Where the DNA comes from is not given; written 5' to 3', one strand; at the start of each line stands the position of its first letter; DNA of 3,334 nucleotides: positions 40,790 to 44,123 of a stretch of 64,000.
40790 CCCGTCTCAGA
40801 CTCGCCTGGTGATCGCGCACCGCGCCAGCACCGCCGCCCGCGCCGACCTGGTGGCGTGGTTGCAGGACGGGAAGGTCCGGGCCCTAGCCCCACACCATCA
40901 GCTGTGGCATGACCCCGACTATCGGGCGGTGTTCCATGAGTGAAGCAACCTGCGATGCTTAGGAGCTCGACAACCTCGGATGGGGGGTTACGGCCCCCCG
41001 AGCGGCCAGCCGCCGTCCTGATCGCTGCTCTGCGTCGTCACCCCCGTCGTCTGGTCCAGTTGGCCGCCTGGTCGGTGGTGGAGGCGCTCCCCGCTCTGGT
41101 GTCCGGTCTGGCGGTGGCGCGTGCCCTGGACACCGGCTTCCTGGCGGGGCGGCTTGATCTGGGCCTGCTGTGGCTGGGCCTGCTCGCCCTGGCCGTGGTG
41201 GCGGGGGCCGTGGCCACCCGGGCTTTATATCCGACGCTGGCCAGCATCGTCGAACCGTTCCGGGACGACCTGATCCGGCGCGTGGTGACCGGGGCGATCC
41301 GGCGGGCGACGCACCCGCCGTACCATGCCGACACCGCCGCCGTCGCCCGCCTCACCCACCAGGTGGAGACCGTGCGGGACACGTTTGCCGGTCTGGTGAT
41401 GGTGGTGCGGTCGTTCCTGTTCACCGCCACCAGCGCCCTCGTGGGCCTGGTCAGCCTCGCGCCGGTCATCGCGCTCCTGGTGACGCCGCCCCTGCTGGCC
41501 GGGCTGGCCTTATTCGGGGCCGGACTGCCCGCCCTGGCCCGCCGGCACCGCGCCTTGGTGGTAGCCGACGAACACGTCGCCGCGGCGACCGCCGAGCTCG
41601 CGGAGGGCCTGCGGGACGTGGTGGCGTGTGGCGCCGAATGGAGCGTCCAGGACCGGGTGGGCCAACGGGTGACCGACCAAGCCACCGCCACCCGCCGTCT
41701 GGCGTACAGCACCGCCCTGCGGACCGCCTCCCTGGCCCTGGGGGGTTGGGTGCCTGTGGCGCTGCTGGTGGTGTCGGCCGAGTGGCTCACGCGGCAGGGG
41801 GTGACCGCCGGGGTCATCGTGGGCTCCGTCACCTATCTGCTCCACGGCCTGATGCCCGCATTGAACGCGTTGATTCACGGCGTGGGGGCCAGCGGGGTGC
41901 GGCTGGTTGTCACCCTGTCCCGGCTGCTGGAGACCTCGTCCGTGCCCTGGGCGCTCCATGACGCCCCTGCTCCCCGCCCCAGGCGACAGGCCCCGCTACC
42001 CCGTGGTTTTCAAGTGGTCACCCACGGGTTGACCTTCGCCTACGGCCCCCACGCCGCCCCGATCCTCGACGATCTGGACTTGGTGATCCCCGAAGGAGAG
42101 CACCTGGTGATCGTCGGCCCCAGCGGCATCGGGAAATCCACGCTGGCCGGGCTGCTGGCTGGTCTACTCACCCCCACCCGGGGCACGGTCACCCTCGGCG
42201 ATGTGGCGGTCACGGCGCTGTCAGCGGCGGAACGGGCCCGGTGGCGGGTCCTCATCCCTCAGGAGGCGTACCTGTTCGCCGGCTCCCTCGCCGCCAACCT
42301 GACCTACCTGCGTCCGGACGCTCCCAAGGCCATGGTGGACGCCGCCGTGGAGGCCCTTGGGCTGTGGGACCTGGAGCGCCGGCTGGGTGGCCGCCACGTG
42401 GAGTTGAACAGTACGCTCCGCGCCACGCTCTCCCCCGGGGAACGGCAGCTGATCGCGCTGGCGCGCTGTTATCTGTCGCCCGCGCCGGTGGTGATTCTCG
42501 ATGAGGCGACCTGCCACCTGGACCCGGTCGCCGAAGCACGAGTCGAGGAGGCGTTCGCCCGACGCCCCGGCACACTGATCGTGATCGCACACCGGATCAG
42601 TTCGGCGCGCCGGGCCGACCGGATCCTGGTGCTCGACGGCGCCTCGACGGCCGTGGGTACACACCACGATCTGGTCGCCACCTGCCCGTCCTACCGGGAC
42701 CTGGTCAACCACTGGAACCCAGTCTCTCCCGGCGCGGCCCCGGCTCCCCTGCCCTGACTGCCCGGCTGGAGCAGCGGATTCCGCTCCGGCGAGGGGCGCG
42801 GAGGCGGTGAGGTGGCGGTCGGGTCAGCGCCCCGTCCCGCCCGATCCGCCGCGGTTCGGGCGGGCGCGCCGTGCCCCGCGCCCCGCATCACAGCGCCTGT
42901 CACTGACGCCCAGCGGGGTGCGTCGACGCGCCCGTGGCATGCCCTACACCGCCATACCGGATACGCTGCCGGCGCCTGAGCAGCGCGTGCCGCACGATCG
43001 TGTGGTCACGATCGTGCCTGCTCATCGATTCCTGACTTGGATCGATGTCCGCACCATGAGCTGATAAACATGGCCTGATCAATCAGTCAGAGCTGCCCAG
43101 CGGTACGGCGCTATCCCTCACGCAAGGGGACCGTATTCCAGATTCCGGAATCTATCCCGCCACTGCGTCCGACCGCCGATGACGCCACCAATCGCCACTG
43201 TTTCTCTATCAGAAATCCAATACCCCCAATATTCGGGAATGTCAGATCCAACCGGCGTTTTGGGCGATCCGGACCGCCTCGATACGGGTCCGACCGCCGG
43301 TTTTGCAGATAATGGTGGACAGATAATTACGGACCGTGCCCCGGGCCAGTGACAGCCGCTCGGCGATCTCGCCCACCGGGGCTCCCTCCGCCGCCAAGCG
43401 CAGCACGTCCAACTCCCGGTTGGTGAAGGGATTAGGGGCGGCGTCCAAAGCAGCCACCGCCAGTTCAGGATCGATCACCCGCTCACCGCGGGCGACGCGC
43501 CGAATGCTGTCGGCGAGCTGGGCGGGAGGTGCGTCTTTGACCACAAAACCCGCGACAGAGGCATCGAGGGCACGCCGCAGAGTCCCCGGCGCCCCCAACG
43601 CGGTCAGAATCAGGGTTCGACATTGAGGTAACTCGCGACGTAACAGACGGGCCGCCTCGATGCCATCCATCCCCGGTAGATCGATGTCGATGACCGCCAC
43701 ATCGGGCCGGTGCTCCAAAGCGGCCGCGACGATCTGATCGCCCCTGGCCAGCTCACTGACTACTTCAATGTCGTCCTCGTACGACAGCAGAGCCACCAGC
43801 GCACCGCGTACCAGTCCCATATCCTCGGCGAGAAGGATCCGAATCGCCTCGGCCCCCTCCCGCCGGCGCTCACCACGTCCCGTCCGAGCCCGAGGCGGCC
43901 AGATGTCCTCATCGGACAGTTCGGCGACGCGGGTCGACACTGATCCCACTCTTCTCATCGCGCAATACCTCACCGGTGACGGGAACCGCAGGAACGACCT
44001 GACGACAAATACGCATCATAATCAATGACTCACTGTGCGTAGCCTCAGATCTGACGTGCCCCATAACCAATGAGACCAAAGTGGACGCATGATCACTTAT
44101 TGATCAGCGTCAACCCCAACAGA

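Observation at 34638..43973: RamC/AmfT-type class III lanthipeptide (SapB-like) island: lanKC, two precursors, two ABC exporters and a convergent LuxR regulator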

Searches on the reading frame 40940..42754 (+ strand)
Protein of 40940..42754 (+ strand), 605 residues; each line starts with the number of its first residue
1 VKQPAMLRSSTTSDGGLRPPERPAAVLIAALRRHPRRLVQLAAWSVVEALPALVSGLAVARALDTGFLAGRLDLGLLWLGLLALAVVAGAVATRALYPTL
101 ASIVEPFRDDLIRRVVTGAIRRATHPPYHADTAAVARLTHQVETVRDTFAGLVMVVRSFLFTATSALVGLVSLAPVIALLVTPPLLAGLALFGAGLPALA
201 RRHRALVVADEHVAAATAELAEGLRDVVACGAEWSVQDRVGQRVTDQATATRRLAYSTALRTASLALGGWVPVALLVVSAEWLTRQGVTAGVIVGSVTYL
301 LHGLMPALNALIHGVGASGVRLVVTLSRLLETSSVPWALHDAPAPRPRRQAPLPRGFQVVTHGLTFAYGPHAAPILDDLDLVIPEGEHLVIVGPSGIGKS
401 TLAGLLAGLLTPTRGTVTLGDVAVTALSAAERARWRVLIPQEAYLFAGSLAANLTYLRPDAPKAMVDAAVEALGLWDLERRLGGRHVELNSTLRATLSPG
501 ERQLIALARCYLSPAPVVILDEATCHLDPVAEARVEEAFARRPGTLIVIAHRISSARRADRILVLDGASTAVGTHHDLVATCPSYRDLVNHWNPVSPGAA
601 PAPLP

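Call 8: search_protein_families(library=pfam, proteins=[window:40940-42754:+], max_evalue=0.01)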
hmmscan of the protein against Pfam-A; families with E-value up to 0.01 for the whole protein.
window:40940-42754:+ (605 aa): 7 families
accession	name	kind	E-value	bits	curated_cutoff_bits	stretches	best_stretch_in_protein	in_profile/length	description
PF00005.33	ABC_tran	-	1.2e-23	84.6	25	1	376-524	1-136/137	ABC transporter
PF02463.25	SMC_N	-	4.3e-05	23.5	40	1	496-563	136-209/220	RecF/RecN/SMC N terminal domain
PF13191.12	AAA_16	-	0.00098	20.1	32.6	1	384-489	22-104/167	AAA ATPase domain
PF13401.12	AAA_22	-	0.0029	18.3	27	0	388-523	7-93/130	AAA domain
PF07728.20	AAA_5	-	0.0054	17.2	22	0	388-417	1-30/139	AAA domain (dynein-related subfamily)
PF01078.27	Mg_chelatase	-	0.0065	16.3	20.3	0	386-430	22-66/207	Magnesium chelatase, subunit ChlI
PF13481.12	AAA_25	-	0.0067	16.5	27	0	382-438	29-92/195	AAA domain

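Call 9: search_protein_families(library=ncbifam, proteins=[window:40940-42754:+], max_evalue=0.01)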
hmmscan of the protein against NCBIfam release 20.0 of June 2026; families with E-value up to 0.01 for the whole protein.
window:40940-42754:+ (605 aa): 179 families (the best 25 are shown)
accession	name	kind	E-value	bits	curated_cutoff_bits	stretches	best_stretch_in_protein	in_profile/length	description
TIGR02204.1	MsbA_rel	hypoth_equivalog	2.4e-56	191.6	780.4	1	26-589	8-572/576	ABC transporter, permease/ATP-binding protein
TIGR02203.1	MsbA_lipidA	equivalog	8.5e-50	169.8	602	1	75-588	58-565/572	lipid A export permease/ATP-binding protein MsbA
TIGR02857.1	CydD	equivalog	2.5e-49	168.6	435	1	340-565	310-529/529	thiol reductant ABC exporter subunit CydD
TIGR02868.1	CydC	equivalog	1.2e-48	166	329.05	1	135-551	113-528/530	thiol reductant ABC exporter subunit CydC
TIGR03796.1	NHLM_micro_ABC1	equivalog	9.5e-47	159.6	853.3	1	224-589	342-709/710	NHLP family bacteriocin export ABC transporter peptidase/permease/ATPase subunit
TIGR03375.1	type_I_sec_LssB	subfamily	2.6e-44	151.6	693.1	1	131-568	243-677/696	type I secretion system permease/ATPase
TIGR01193.1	bacteriocin_ABC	subfamily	1.2e-38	133.1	523.85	1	357-590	472-707/708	peptide cleavage/export ABC transporter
TIGR01846.1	type_I_sec_HlyB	subfamily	2.1e-38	132.1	725.55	1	358-590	455-690/694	type I secretion system permease/ATPase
TIGR00958.1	3a01208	subfamily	4.3e-38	131.1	874.6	1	135-589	261-711/711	antigen peptide transporter 2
TIGR03797.1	NHLM_micro_ABC2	equivalog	3.7e-37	128.2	709.4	1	25-589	125-682/686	NHLP bacteriocin export ABC transporter permease/ATPase subunit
NF008364.0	PRK11160.1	equivalog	1.7e-36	126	630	1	135-590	120-573/575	heme ABC transporter ATP-binding protein/permease CydC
NF008056.1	PRK10790.1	equivalog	3.9e-36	124.7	746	1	134-585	124-568/584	SmdB family multidrug efflux ABC transporter permease/ATP-binding protein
NF045513.1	HepA_fam_ABC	equivalog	8.6e-36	123.5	725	1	135-579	155-596/610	heterocyst formation ABC transporter subunit HepA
NF052233.1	CphA_assoc_ABC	equivalog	2.1e-35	122.3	880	1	358-588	508-739/766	cyanophycin metabolism-associated ABC transporter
NF010178.0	PRK13657.1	equivalog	8.4e-35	120.2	733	1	359-589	335-567/588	glucan ABC transporter ATP-binding protein/ permease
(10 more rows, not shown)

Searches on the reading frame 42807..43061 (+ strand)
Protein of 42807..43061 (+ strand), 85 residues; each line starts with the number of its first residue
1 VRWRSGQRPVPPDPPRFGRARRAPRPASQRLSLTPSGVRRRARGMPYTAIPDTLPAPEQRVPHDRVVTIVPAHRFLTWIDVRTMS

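Call 68: search_protein_families(library=pfam, proteins=[window:42807-43061:+], max_evalue=0.1)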
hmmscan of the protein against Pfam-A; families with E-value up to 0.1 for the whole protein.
window:42807-43061:+ (85 aa): 0 families

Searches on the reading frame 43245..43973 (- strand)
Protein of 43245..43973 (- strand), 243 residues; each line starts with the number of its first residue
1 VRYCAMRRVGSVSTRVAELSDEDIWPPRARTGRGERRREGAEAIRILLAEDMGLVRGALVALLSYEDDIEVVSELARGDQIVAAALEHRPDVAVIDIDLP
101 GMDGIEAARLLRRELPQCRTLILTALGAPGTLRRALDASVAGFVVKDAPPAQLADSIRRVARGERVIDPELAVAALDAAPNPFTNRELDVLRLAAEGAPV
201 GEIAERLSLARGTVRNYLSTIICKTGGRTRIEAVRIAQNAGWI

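Call 8: search_protein_families(library=pfam, proteins=[window:43245-43973:-], max_evalue=0.01)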
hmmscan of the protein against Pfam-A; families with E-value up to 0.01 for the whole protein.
window:43245-43973:- (243 aa): 9 families
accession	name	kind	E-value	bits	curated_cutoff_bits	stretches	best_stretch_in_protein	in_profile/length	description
PF00072.30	Response_reg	-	8.8e-20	71.4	30.2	1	46-157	1-110/111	Response regulator receiver domain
PF00196.25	GerE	-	7.2e-11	42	23.5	1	182-237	2-57/57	Bacterial regulatory proteins, luxR family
PF09339.16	HTH_IclR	-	4.2e-05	23.7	22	1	188-220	9-41/52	IclR helix-turn-helix domain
PF13384.12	HTH_23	-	0.00018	21.6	24.6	1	188-219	8-39/50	Homeodomain-like domain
PF08281.18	Sigma70_r4_2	-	0.0019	18.2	25.7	1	190-219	18-48/54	Sigma-70, region 4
PF13518.12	HTH_28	-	0.0035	17.9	25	0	189-218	4-33/52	Helix-turn-helix domain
PF08279.18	HTH_11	-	0.0036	17.6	25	1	191-235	9-50/55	HTH domain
PF22943.2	HTH_68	-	0.004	17.2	27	1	189-215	9-35/45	Putative helix-turn-helix domain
PF02796.21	HTH_7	-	0.0049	17.4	23.8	0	189-219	13-43/45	Helix-turn-helix domain of resolvase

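Call 9: search_protein_families(library=ncbifam, proteins=[window:43245-43973:-], max_evalue=0.01)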
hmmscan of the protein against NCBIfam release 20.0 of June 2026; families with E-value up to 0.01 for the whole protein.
window:43245-43973:- (243 aa): 78 families (the best 25 are shown)
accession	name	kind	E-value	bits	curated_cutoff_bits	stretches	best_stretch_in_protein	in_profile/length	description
NF007935.0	PRK10651.1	equivalog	7.7e-29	100.4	250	1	41-234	4-207/216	two-component system response regulator NarL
NF047785.1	respo_reg_MadR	equivalog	8e-29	100.5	300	1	44-242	1-208/209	MadR family response regulator transcription factor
NF007018.1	PRK09483.1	equivalog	1.4e-25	90.2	280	1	44-238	2-204/217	UvrY/SirA/GacA family response regulator transcription factor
NF011896.0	PRK15369.1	equivalog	1.9e-25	89.7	242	1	43-217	3-184/211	two component system response regulator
NF052445.1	RespRegMctR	equivalog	2e-25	89.4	300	1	44-240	2-202/205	two-component system response regulator MctR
NF007708.0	PRK10403.1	equivalog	3.8e-22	78.8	343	1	43-234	6-205/215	nitrate/nitrite response regulator protein NarP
NF007685.0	PRK10360.1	equivalog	2.8e-21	76.2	258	1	44-233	2-188/196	response regulator transcription factor UhpA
NF001965.0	PRK00742.1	subfamily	2.5e-15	56.5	293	1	42-148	2-109/357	chemotaxis-specific protein-glutamate methyltransferase CheB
NF007419.0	PRK09958.1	equivalog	9.8e-14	51.4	251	1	48-239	5-200/204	acid-sensing system DNA-binding response regulator EvgA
NF041830.1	RR_TF_ErdR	exception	1.2e-12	48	390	1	45-238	3-206/213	response regulator transcription factor ErdR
TIGR02875.1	spore_0_A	equivalog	2.3e-12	46.7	200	1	43-163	2-124/262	sporulation transcription factor Spo0A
NF008098.0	PRK10840.1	equivalog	4.3e-12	46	235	1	44-219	4-187/216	response regulator transcription factor RcsB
NF041367.1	CheY_Halo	equivalog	6.3e-12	45.9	200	1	46-157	1-110/114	chemotaxis protein CheY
NF007403.0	PRK09935.1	equivalog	7.8e-12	45.2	271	1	47-238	7-205/210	fimbria biosynthesis transcriptional regulator FimZ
NF009206.0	PRK12555.1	subfamily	7.8e-11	41.5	342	1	44-139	1-94/340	chemotaxis-specific protein-glutamate methyltransferase CheB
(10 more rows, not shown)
